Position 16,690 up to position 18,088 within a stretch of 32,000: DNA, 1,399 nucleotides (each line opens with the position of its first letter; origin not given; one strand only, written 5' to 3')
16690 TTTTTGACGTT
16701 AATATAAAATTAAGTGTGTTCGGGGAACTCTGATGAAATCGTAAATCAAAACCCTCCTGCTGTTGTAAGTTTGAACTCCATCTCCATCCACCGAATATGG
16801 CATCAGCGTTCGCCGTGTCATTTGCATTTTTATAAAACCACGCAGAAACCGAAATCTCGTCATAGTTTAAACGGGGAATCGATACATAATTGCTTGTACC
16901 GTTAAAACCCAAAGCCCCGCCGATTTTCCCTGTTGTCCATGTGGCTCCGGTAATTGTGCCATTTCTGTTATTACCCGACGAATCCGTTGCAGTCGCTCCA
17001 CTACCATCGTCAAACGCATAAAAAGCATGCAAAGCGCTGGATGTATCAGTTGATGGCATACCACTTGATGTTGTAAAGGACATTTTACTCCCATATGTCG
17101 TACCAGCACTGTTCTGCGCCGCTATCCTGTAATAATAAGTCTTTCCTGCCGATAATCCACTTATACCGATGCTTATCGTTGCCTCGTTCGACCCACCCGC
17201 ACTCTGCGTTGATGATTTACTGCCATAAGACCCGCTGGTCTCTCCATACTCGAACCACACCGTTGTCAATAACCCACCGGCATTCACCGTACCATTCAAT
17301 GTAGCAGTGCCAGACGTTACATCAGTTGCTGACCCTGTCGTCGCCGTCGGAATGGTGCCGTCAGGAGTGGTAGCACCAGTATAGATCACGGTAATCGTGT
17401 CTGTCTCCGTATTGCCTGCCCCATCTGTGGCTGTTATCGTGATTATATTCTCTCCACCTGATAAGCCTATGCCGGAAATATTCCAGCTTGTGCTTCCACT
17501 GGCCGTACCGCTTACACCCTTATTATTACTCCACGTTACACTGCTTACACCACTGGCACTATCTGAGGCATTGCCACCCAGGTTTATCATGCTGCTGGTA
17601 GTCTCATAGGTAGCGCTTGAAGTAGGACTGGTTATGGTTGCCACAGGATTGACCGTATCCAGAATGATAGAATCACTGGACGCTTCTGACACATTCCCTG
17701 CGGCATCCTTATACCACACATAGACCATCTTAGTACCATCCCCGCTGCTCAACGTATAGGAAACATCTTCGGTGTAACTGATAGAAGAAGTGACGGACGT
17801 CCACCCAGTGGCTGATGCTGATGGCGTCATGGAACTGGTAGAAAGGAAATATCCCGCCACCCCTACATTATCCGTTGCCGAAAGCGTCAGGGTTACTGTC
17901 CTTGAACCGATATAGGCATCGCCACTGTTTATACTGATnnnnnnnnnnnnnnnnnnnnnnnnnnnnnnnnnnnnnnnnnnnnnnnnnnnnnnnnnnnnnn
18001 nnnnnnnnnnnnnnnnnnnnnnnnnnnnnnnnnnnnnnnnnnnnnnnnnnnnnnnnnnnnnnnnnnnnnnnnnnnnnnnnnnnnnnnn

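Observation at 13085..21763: ~2,892-aa secreted mosaic protein encoded between the two halves of the glycan cluster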

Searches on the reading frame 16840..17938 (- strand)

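Call 48: search_protein_families(library=pfam, proteins=[window:16840-17938:-], max_evalue=1)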
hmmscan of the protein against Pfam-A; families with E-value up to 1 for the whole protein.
window:16840-17938:- (366 aa): 5 families
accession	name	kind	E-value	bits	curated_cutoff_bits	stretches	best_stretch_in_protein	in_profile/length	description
PF09136.16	Glucodextran_B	-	8e-05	22.9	27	1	98-185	1-80/83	Glucodextranase, domain B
PF22352.2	K319L-like_PKD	-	0.00025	21.4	27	1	116-185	12-83/84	K319L-like, PKD domain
PF19077.6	Big_13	-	0.0048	17.8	27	2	128-183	37-97/102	Bacterial Ig-like domain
PF16655.11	PhoD_N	-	0.0068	17.4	30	1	242-278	46-82/90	PhoD-like phosphatase, N-terminal domain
PF25059.1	FN3_DSCAM-DSCAML_C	-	0.013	16.2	39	1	251-291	41-80/89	DSCAM/DSCAML C-terminal Fn3-like domain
